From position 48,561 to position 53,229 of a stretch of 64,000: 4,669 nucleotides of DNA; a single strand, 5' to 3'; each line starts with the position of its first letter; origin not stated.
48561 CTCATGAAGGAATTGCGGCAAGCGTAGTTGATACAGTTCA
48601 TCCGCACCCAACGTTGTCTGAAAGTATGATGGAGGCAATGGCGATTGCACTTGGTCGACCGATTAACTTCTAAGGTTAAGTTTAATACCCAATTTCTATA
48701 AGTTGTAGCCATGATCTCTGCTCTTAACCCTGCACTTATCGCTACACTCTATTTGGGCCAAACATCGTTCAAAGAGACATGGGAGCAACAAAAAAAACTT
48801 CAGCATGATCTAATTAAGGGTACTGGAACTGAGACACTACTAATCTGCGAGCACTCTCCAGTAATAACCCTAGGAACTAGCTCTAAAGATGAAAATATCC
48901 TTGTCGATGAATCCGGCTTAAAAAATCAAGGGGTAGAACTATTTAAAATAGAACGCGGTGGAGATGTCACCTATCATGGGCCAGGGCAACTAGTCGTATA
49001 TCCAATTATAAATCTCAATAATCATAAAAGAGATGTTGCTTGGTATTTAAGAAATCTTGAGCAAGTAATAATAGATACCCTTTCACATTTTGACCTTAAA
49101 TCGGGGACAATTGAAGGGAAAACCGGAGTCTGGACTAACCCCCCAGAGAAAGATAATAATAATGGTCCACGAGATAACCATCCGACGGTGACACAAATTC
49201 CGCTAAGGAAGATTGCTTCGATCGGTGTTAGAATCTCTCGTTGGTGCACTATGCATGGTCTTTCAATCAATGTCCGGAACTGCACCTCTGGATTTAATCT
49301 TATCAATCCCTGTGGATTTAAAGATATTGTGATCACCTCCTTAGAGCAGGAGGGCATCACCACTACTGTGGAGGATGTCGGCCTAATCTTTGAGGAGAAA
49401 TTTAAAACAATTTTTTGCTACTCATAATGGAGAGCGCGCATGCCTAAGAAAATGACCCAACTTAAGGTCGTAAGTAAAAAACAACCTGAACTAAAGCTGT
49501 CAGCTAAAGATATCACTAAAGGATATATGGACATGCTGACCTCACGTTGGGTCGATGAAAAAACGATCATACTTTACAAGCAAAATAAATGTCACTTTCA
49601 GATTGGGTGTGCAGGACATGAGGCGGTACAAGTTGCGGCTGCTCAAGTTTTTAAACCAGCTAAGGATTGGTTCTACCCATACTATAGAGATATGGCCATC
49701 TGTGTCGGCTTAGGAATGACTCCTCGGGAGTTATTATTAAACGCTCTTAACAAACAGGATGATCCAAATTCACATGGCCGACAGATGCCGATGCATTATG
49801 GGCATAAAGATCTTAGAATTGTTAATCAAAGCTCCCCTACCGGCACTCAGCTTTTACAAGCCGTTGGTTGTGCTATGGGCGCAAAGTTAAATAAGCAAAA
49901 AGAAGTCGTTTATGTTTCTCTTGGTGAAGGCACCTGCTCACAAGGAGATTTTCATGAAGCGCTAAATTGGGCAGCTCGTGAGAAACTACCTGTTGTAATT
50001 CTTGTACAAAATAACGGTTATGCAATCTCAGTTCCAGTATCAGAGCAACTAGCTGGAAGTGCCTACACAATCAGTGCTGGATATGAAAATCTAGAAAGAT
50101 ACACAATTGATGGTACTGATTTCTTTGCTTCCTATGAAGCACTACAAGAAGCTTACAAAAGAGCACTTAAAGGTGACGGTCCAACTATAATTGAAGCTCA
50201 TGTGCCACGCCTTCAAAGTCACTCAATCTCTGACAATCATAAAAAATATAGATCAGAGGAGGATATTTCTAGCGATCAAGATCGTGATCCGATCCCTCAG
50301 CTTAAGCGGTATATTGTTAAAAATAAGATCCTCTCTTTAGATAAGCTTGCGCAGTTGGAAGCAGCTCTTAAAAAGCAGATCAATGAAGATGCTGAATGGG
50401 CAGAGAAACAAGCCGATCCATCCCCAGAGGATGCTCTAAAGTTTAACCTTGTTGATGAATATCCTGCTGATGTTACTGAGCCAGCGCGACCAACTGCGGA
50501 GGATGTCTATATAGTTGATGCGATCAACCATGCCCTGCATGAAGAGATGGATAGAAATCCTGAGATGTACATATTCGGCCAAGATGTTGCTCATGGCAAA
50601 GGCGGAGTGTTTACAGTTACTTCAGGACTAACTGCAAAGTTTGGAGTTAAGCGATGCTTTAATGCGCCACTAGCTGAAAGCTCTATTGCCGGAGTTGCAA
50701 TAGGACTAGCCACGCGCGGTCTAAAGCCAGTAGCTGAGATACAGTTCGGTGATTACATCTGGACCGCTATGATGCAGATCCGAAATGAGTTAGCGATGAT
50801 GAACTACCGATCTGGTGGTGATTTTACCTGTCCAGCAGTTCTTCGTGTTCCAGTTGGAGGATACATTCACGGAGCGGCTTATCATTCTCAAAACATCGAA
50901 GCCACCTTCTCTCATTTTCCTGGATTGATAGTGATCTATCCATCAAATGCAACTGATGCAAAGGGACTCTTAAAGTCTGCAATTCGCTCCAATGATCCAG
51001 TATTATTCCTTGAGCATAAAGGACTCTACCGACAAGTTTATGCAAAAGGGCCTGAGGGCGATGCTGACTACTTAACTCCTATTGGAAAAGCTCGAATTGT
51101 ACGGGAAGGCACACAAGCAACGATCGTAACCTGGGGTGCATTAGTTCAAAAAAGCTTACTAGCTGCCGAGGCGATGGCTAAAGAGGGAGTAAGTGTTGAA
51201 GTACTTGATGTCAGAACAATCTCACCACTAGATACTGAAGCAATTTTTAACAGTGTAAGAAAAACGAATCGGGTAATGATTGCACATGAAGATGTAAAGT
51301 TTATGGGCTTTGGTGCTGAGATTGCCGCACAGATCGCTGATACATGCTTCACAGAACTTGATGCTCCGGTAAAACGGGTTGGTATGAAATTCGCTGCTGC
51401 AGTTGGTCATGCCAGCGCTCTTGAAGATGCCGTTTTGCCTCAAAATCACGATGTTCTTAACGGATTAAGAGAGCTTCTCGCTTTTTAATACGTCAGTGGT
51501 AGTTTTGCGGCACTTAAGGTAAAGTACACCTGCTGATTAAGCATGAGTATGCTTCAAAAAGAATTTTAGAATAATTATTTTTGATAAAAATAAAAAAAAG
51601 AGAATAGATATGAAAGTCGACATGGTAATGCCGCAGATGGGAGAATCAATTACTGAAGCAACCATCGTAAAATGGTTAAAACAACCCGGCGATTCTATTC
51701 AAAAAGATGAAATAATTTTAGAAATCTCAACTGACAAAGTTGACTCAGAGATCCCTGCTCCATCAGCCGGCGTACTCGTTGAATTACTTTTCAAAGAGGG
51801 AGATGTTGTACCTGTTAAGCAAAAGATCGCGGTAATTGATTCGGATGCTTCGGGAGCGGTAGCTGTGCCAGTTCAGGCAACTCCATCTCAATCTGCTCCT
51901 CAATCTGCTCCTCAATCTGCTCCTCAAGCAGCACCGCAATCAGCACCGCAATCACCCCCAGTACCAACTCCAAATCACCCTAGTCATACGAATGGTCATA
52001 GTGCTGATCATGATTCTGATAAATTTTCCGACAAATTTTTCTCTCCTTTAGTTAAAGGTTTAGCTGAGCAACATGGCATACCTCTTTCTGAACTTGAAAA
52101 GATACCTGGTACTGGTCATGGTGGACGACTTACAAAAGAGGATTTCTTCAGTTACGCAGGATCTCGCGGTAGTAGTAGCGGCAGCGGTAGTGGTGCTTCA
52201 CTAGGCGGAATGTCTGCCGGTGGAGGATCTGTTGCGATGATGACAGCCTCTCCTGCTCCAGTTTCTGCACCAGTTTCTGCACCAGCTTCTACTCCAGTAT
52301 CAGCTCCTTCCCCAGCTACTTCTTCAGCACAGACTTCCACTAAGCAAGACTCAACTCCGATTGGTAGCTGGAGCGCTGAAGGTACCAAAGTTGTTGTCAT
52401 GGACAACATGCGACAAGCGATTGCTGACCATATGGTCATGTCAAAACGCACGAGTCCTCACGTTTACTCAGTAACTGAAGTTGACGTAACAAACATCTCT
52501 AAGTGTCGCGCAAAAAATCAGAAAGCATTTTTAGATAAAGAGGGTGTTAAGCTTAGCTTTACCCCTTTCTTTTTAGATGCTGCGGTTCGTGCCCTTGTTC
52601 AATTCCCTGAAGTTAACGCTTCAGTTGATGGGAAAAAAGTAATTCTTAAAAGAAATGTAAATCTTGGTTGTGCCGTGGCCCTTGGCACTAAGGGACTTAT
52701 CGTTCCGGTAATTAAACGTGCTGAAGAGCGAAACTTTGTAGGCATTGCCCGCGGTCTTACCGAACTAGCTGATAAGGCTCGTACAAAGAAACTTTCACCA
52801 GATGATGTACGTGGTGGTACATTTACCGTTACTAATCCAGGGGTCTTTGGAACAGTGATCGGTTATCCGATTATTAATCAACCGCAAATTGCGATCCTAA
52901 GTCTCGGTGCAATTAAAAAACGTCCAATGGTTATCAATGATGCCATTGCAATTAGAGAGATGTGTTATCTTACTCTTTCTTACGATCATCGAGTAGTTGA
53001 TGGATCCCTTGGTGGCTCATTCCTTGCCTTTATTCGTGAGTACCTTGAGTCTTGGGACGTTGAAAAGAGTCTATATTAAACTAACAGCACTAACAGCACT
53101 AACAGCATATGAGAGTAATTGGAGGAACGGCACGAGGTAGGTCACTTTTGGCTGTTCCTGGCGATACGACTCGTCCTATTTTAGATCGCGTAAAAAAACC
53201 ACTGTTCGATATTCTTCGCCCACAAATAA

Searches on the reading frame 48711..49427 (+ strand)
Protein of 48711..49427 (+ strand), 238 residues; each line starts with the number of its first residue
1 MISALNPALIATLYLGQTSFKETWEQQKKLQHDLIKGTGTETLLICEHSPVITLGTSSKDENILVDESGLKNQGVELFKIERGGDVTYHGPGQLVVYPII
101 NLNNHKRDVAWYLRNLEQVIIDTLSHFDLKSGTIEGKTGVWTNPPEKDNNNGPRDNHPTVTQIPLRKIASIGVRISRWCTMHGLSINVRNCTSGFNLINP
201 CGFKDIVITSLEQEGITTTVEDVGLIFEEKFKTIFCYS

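Call 111: search_protein_families(library=pfam, proteins=[window:48711-49427:+], max_evalue=0.00001)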
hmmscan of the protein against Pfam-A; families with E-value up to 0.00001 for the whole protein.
window:48711-49427:+ (238 aa): 1 family
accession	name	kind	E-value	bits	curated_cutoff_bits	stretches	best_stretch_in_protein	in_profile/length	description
PF21948.1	LplA-B_cat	-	1.5e-40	139.8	27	1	22-231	4-199/200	Lipoyl protein ligase A/B catalytic domain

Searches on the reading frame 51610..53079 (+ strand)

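Call 111: search_protein_families(library=pfam, proteins=[window:51610-53079:+], max_evalue=0.00001)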
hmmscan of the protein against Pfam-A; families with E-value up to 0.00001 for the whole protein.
window:51610-53079:+ (489 aa): 3 families
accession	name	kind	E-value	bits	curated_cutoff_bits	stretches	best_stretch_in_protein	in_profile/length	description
PF00198.28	2-oxoacid_dh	-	2.9e-77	259.7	23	1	258-482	3-227/232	2-oxoacid dehydrogenases acyltransferase (catalytic domain)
PF00364.28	Biotin_lipoyl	-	2.5e-19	69.3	22.1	1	4-76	2-73/73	Biotin-requiring enzyme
PF02817.22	E3_binding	-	3.3e-10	40.4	23.7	1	143-178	2-34/36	e3 binding domain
